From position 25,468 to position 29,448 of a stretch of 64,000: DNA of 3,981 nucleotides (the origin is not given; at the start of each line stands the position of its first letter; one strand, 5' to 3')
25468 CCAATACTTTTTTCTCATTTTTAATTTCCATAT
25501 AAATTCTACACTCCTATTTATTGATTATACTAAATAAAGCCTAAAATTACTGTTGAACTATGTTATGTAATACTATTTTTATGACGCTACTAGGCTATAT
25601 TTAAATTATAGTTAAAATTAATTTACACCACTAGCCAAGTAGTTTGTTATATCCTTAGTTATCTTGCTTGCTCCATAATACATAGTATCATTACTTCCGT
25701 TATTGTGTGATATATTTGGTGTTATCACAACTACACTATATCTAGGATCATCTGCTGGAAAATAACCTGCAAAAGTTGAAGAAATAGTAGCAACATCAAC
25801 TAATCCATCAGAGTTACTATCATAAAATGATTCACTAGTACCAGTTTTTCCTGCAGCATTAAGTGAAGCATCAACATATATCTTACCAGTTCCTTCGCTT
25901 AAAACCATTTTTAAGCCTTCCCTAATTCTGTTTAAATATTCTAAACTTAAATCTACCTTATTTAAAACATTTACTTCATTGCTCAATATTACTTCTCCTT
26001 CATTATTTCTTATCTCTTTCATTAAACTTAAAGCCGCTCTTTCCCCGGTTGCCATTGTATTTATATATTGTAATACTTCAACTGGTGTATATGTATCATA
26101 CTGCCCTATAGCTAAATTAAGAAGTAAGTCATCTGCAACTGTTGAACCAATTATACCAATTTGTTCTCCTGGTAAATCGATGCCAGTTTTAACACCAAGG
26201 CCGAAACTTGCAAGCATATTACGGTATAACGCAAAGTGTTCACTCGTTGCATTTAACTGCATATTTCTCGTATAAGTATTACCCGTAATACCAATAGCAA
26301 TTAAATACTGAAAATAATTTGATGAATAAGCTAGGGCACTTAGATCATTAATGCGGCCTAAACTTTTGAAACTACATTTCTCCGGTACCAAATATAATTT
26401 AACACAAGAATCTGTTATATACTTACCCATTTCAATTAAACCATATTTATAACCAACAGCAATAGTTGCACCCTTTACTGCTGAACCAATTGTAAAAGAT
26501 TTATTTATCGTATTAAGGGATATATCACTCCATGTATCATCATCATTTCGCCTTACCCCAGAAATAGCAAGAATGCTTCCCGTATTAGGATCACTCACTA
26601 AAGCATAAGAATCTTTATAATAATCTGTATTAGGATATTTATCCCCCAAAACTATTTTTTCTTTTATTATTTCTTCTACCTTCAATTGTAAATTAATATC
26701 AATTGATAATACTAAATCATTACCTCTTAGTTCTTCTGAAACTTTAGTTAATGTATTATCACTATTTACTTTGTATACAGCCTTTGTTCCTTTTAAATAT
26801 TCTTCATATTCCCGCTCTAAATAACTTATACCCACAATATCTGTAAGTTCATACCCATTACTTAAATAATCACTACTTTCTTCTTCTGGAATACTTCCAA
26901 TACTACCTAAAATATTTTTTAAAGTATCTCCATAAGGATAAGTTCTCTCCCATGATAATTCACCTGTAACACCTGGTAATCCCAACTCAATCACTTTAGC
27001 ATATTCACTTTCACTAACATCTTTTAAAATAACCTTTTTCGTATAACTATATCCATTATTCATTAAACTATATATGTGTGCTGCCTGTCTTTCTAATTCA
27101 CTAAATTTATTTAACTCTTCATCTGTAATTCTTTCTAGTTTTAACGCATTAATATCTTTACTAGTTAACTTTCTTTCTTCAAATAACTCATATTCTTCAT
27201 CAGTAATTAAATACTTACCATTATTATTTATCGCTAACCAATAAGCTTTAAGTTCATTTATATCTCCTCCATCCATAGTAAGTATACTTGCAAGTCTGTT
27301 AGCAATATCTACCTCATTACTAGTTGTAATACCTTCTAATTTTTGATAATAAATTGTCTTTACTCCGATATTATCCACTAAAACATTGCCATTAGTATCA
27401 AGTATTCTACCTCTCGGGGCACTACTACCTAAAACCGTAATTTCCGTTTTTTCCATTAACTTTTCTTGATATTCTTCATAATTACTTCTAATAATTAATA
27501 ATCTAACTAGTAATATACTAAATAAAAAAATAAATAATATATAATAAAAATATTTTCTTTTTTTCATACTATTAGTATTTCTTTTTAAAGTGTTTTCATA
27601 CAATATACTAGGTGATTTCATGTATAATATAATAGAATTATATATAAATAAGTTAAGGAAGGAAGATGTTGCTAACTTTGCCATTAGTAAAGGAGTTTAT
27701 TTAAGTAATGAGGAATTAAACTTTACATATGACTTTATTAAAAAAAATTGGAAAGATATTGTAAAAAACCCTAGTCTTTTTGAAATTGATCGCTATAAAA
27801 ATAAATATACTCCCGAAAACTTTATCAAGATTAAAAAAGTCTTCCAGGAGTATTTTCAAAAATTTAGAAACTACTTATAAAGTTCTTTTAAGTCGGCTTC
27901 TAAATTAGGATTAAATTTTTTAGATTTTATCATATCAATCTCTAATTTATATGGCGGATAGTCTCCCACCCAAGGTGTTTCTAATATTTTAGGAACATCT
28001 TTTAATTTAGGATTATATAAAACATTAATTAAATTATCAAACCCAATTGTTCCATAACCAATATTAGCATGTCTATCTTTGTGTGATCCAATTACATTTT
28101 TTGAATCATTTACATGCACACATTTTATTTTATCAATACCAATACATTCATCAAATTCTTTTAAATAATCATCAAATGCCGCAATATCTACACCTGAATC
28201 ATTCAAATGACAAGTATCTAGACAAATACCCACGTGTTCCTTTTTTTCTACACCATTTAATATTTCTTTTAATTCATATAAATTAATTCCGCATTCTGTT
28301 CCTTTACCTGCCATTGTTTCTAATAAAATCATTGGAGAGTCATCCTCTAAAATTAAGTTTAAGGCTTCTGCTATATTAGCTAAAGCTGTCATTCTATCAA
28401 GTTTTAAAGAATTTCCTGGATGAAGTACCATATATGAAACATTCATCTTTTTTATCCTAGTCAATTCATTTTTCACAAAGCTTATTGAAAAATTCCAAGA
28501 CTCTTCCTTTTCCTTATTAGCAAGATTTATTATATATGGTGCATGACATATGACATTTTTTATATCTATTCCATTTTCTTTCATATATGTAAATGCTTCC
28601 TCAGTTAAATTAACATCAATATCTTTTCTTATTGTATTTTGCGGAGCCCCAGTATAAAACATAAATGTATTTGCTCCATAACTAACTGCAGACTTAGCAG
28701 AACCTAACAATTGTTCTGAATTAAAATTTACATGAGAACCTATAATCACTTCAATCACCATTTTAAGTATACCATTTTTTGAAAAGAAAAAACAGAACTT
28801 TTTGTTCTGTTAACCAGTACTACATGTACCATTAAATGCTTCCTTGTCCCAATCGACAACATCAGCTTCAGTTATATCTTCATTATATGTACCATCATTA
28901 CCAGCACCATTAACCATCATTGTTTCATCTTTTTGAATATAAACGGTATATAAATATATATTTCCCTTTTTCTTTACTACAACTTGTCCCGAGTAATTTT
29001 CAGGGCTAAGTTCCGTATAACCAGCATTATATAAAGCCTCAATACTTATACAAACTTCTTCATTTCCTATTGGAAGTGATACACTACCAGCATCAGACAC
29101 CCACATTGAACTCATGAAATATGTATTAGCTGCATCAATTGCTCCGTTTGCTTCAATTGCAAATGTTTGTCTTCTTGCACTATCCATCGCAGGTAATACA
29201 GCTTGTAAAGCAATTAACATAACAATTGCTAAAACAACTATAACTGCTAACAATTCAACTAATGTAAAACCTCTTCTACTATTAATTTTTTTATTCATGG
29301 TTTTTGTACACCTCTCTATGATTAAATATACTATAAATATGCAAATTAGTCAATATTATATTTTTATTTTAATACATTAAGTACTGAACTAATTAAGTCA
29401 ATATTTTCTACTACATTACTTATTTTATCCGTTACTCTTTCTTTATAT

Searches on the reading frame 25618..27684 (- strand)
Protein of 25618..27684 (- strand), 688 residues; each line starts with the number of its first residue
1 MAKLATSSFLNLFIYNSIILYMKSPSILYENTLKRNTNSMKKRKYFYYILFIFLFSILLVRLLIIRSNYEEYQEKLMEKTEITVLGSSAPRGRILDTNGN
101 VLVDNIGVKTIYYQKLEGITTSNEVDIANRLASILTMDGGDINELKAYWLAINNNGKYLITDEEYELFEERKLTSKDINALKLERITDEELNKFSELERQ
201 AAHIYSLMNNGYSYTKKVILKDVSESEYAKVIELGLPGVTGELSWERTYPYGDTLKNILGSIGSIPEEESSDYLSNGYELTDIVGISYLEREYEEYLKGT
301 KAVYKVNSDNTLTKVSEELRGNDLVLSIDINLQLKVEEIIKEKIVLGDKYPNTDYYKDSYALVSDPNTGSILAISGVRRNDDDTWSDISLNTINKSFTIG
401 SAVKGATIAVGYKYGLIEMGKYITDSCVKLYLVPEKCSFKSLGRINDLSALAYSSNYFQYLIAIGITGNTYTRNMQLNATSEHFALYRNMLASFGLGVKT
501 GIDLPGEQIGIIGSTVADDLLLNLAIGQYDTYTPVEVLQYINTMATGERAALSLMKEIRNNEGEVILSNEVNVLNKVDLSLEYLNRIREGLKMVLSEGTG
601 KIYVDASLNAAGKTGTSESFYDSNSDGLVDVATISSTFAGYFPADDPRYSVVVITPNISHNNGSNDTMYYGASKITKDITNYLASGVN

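Call 66: search_protein_families(library=pfam, proteins=[window:25618-27684:-], max_evalue=0.000001)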
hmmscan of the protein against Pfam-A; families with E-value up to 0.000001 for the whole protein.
window:25618-27684:- (688 aa): 2 families
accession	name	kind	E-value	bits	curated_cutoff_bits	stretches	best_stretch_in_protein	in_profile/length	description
PF00905.27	Transpeptidase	-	3.3e-40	138.6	22.1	1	360-659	2-282/299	Penicillin binding protein transpeptidase domain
PF03717.20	PBP_dimer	-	3.4e-35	122.5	24.4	1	88-310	3-171/180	Penicillin-binding Protein dimerisation domain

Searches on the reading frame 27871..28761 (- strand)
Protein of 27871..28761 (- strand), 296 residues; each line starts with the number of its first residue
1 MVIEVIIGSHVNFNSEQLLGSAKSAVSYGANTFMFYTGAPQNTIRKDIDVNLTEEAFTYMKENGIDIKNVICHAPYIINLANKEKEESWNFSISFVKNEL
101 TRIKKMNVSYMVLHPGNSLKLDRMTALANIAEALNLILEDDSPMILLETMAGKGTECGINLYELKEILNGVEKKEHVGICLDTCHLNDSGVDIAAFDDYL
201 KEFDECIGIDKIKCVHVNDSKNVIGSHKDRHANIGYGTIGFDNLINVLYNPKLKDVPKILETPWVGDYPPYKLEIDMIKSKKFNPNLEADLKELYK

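Call 66: search_protein_families(library=pfam, proteins=[window:27871-28761:-], max_evalue=0.000001)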
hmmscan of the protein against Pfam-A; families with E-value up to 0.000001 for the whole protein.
window:27871-28761:- (296 aa): 1 family
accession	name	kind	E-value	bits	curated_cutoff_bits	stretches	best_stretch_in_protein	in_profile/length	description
PF01261.30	AP_endonuc_2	-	4e-47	161.5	31.1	1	25-279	4-247/249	Xylose isomerase-like TIM barrel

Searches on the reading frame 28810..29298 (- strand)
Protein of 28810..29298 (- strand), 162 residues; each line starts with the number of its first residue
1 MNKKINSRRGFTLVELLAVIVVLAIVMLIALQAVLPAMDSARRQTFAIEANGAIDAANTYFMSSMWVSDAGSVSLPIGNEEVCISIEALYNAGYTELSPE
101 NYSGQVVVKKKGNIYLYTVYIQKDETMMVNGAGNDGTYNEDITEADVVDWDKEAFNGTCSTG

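Call 66: search_protein_families(library=pfam, proteins=[window:28810-29298:-], max_evalue=0.000001)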
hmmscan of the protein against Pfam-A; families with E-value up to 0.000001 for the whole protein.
window:28810-29298:- (162 aa): 1 family
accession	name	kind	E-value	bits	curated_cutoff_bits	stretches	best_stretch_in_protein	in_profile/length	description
PF07963.17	N_methyl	-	4.2e-08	32.9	21.2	1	6-31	2-27/27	Prokaryotic N-terminal methylation motif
